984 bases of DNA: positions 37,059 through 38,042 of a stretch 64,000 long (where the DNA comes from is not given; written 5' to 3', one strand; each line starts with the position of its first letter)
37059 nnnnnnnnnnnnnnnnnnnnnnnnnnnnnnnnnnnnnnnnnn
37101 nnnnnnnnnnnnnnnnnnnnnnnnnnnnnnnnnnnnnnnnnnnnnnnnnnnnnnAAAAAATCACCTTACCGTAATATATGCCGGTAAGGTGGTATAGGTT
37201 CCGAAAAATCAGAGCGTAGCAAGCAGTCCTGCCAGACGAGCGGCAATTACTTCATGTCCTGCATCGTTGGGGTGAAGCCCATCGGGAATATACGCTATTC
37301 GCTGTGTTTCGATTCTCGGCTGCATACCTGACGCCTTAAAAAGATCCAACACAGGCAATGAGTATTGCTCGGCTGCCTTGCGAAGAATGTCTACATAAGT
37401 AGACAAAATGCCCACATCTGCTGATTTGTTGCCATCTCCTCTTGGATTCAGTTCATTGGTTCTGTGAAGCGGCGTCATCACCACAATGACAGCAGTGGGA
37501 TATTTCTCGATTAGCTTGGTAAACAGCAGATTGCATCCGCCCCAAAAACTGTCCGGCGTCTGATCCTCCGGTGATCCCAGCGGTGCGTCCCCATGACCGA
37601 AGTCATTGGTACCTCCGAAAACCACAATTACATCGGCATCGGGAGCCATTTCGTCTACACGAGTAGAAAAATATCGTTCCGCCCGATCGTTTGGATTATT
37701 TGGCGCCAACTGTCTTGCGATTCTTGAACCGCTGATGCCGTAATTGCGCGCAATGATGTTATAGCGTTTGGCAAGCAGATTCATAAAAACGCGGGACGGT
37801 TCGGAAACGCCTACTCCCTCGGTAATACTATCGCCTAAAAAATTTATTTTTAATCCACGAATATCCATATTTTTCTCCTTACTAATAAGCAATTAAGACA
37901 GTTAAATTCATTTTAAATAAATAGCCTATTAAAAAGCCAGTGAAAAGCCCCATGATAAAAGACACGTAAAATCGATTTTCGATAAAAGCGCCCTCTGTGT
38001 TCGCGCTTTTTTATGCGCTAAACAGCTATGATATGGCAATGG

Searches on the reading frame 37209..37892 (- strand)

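Call 43: search_protein_families(library=pfam, proteins=[window:37209-37892:-], max_evalue=0.00001)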
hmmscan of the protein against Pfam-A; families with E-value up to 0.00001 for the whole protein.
window:37209-37892:- (227 aa): 2 families
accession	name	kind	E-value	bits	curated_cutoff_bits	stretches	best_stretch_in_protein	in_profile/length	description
PF13472.12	Lipase_GDSL_2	-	2.5e-26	93.7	32.9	1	18-215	1-178/178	GDSL-like Lipase/Acylhydrolase family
PF00657.28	Lipase_GDSL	-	2.4e-18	67.5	23.6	1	18-220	3-208/208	GDSL-like Lipase/Acylhydrolase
